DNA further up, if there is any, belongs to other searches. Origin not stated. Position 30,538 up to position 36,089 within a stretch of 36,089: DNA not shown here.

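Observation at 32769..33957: Three to four adjacent repeat units are nearly identical at the DNA level: hotspot for copy-number change or assembly collapse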

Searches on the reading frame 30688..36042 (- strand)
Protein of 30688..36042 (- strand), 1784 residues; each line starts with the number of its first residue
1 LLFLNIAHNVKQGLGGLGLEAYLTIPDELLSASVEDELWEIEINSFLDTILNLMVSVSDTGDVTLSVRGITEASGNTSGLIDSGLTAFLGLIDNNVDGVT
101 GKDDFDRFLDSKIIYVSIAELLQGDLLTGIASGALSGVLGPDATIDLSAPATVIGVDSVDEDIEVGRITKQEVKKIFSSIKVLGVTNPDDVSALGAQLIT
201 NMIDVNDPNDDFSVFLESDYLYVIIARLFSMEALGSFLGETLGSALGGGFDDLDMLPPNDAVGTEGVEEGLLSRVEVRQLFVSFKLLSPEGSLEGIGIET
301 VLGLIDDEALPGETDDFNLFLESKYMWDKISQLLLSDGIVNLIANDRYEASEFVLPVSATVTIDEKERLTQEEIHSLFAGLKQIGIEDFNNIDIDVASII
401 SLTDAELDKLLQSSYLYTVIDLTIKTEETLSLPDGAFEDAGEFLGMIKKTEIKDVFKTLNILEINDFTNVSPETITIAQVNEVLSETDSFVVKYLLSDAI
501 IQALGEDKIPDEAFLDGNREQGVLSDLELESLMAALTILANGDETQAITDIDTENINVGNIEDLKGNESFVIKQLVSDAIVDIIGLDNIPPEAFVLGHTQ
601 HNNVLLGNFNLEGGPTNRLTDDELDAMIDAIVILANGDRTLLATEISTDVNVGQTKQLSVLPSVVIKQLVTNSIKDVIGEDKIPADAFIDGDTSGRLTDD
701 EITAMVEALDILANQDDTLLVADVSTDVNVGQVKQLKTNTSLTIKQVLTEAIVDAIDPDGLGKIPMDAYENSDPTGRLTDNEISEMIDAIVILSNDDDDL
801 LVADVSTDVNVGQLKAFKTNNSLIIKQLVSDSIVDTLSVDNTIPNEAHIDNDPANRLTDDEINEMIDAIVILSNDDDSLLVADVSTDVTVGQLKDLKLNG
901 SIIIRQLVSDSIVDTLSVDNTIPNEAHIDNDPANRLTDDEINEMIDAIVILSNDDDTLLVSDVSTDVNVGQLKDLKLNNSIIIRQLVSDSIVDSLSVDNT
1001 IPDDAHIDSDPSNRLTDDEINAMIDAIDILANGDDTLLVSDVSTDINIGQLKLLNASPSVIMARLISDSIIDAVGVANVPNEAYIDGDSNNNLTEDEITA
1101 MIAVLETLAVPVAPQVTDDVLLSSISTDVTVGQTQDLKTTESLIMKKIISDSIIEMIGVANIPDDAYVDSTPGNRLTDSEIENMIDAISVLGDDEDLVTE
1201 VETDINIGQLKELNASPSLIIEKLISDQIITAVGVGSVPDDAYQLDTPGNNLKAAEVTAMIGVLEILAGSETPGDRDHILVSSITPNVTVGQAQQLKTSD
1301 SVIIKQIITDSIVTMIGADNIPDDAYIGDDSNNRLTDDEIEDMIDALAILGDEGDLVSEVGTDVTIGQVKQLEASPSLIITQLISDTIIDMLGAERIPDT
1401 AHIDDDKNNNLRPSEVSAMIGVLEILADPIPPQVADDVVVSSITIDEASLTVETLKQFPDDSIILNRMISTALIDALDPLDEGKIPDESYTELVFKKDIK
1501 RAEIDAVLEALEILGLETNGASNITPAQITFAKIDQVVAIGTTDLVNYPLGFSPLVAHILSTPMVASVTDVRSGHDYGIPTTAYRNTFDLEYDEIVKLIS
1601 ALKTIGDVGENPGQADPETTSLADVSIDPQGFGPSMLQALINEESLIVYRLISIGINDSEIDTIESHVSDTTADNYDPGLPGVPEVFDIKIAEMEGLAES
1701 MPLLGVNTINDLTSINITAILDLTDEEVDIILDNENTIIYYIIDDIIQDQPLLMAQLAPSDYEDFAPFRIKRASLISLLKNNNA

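Call 8: search_protein_families(library=pfam, proteins=[window:30688-36042:-], max_evalue=0.01)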
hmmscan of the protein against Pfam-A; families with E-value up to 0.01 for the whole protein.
window:30688-36042:- (1784 aa): 1 family
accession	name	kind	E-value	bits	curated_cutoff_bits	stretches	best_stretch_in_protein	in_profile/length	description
PF19839.5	RHH_9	-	0.00017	21.8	23.4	0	1375-1399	30-54/65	Ribbon-helix-helix protein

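Call 9: search_protein_families(library=ncbifam, proteins=[window:30688-36042:-], max_evalue=0.01)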
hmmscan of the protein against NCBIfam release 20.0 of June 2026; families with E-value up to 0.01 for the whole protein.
window:30688-36042:- (1784 aa): 0 families

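Call 11: find_homologous_proteins(query=window:30688-36042:-)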
Query window:30688-36042:- (1784 aa): 15 proteins with E <= 0.001 among 8000 candidates.
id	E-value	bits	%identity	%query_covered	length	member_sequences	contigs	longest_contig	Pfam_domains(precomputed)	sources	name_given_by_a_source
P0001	0.0e+0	3710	100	100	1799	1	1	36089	-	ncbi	ncbi:MAG: hypothetical protein ACNA7K_02740, partial [Acholeplasmataceae bacterium]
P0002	0.0e+0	1668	47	75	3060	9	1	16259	-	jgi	-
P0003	0.0e+0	1607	44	94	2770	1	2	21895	-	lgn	-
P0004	0.0e+0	1563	40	95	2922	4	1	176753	PF17708.7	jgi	jgi:hypothetical protein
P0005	0.0e+0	1544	42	92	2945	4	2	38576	PF24716.2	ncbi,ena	-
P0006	0.0e+0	1422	41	95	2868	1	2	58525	-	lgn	-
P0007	0.0e+0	1366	39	92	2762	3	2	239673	-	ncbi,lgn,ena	-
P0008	0.0e+0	1309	41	76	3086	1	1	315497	-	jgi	jgi:hypothetical protein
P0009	0.0e+0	1302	41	74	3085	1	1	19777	-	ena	-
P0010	0.0e+0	1275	44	82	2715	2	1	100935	-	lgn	-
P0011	0.0e+0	1167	42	95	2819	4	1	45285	-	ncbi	-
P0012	0.0e+0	1095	37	88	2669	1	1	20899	-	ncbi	-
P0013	1.2e-276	939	36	68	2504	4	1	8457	-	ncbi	ncbi:MAG: hypothetical protein WC992_05730 [Acholeplasmataceae bacterium]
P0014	1.0e-127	446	30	88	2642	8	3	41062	PF10007.16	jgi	jgi:transposase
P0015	1.2e-71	260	24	91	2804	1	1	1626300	-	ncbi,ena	-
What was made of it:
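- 30688..36089 (-): 3' part (1799 codons plus stop) of a giant gene. The reading frame is open to the contig end, so roughly the first 830 codons, including the membrane segments seen in orthologues, are missing. The product is identical to NCBI 'hypothetical protein ACNA7K_02740, partial [Acholeplasmataceae bacterium]' on a 36089-bp contig (call 11).
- The contig comes from a metagenome-assembled genome and ends inside this gene (call 11).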

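Call 22: find_encoding_contigs(protein=P0010, flank=3000, max_places=3)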
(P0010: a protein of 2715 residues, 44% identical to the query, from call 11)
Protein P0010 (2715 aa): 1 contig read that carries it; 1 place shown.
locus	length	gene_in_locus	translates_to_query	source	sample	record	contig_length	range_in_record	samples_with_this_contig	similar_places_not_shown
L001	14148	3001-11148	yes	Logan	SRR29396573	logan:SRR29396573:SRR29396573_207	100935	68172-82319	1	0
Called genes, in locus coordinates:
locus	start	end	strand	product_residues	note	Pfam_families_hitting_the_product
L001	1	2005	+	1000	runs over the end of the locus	PF02811:PHP, PF07733:DNA_pol3_alpha, PF17657:DNA_pol3_finger, PF14579:HHH_6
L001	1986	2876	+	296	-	PF01545:Cation_efflux, PF16916:ZT_dimer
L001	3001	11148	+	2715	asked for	-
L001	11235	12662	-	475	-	PF01546:Peptidase_M20, PF07687:M20_dimer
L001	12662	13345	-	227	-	-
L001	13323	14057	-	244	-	PF16481:DUF5058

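Call 23: find_encoding_contigs(protein=P0005, flank=3000, max_places=3)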
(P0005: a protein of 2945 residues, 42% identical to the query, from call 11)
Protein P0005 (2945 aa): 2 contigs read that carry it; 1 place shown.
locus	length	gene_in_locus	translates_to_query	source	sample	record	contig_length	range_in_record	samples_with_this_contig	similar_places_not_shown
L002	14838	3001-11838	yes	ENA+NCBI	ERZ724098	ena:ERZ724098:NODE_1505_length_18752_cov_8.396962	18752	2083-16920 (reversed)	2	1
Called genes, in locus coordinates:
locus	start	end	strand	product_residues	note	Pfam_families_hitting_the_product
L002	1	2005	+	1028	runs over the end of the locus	PF02811:PHP, PF07733:DNA_pol3_alpha, PF17657:DNA_pol3_finger, PF14579:HHH_6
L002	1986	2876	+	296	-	PF01545:Cation_efflux, PF16916:ZT_dimer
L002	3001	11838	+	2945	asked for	PF24716:WapI (faint)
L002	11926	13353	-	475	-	PF01546:Peptidase_M20, PF07687:M20_dimer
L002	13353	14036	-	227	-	-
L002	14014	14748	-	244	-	PF16481:DUF5058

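Call 25: list_cluster_members(proteins=[P0002, P0004, P0005, P0007, P0010, P0011, P0013, P0014])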
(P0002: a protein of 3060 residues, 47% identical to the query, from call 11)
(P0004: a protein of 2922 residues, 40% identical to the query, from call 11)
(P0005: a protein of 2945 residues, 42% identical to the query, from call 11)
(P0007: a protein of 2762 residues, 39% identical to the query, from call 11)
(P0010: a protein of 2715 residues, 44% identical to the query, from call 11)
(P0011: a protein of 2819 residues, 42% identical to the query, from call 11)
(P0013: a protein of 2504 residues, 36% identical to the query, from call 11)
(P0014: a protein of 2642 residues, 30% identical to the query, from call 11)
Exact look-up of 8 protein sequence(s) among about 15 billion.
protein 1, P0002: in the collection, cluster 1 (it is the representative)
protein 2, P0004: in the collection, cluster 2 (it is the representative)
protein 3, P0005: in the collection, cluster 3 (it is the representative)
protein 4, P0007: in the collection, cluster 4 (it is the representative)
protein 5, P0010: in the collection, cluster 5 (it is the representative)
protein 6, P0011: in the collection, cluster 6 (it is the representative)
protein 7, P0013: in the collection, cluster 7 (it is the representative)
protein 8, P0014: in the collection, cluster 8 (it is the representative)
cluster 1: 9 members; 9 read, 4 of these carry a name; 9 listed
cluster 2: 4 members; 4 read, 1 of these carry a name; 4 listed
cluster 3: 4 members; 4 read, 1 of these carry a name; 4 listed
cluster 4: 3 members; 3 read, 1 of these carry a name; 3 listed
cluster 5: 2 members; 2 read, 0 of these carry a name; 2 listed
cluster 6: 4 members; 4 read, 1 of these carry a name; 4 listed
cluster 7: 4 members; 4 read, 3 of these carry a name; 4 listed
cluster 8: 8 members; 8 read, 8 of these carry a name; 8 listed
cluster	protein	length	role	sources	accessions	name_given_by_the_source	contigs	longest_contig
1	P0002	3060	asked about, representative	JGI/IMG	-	-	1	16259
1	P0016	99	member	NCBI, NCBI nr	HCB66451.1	MAG TPA: hypothetical protein DEP70_02625, partial [Acholeplasmataceae bacterium] | hypothetical protein [Acholeplasmataceae bacterium]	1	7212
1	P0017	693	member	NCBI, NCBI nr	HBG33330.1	MAG TPA: hypothetical protein DDW82_06435, partial [Acholeplasmataceae bacterium] | hypothetical protein [Acholeplasmataceae bacterium]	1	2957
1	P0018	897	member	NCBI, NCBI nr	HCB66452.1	MAG TPA: hypothetical protein DEP70_02630, partial [Acholeplasmataceae bacterium] | hypothetical protein [Acholeplasmataceae bacterium]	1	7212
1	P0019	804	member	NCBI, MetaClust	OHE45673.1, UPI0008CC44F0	MAG: hypothetical protein A2102_02835, partial [Tenericutes bacterium GWF2_38_8] | status=active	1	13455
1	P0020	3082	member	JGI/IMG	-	-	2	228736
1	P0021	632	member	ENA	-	-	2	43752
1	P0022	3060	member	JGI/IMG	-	-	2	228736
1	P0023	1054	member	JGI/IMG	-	-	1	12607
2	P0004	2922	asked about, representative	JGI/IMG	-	hypothetical protein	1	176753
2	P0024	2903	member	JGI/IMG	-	-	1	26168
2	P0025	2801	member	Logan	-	-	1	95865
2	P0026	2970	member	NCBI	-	-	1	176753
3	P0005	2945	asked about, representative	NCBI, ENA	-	-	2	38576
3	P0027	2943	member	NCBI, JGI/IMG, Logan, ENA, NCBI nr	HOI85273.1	MAG TPA: hypothetical protein PLP48_04265 [Acholeplasmataceae bacterium] | hypothetical protein [Acholeplasmataceae bacterium]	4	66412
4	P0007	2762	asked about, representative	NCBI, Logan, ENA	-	-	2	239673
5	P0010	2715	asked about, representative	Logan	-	-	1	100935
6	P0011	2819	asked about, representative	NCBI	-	-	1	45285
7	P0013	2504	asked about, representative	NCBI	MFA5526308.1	MAG: hypothetical protein WC992_05730 [Acholeplasmataceae bacterium]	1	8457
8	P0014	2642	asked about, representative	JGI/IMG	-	transposase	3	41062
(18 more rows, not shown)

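Call 31: find_encoding_contigs(protein=P0004, flank=1000, max_places=2)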
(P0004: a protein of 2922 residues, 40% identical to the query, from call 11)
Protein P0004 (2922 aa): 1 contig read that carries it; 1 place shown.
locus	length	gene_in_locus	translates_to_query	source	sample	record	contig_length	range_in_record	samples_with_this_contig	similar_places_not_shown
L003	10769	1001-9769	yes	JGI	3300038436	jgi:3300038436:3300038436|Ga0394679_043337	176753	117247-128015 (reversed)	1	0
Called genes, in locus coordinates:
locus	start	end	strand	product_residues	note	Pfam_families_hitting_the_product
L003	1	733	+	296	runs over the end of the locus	PF12263:DUF3611 (faint), PF01545:Cation_efflux, PF16916:ZT_dimer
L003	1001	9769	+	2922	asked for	PF17708:Gasdermin_C (faint)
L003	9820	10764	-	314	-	PF27245:AF_0692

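Call 32: find_encoding_contigs(protein=P0025, flank=1000, max_places=2)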
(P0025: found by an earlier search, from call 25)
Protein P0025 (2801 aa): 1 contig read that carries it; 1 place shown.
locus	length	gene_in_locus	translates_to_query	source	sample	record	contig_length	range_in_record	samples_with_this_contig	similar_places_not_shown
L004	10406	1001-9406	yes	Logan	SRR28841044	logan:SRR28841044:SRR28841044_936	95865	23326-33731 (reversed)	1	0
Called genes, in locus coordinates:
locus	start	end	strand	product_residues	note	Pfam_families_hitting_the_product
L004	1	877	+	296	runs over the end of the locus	PF12263:DUF3611 (faint), PF01545:Cation_efflux, PF16916:ZT_dimer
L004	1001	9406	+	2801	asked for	-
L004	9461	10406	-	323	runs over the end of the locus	PF27245:AF_0692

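Call 33: find_encoding_contigs(protein=P0002, flank=1000, max_places=2)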
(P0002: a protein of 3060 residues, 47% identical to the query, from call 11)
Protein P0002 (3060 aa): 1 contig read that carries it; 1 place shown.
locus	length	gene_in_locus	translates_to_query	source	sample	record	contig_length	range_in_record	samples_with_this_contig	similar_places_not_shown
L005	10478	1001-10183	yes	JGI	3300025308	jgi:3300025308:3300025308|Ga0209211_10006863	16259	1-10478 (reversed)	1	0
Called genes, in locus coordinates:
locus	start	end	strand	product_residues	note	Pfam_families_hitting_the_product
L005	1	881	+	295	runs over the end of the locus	PF01545:Cation_efflux, PF16916:ZT_dimer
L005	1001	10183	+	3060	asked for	-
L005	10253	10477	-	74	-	?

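Call 39: search_protein_families(library=pfam, proteins=[P0002, P0005, P0007], max_evalue=0.1)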
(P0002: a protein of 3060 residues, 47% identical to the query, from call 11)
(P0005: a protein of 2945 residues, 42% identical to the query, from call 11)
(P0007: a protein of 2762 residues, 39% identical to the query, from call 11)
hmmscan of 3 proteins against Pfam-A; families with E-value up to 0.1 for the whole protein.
P0002 (3060 aa): 2 families
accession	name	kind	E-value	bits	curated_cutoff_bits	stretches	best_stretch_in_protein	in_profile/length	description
PF19839.5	RHH_9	-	3.8e-05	23.9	23.4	0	1588-1612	30-54/65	Ribbon-helix-helix protein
PF23844.1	NCTSP_N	-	0.063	12.9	27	0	2380-2426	138-184/191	Non-contractile tail sheath N-terminal domain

P0005 (2945 aa): 3 families
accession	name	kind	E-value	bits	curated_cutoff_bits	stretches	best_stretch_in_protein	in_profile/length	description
PF24716.1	WapI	-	8.3e-07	29.7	27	0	2073-2111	32-70/138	Immunity protein WapI-like family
PF11394.13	Tla3_N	-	0.053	14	24.7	0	2093-2121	118-146/166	Type VI lipase adapter protein Tla3, N-terminal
PF19807.5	DUF6290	-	0.054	14.1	27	0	2054-2099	25-71/72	Family of unknown function (DUF6290)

P0007 (2762 aa): 3 families
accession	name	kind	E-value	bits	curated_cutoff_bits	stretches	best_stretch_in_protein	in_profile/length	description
PF14376.11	Haem_bd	-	0.00079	19.8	27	0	1861-1912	79-129/133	Haem-binding domain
PF12279.13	DUF3619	-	0.011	16.6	22.2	0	139-229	31-116/130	Protein of unknown function (DUF3619)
PF02470.25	MlaD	-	0.087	13.5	25.1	0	1570-1593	20-43/81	MlaD protein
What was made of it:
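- On Any curated protein family (Pfam-A, NCBIfam) or solved fold: NCBIfam gave none (calls 8, 9, 39).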
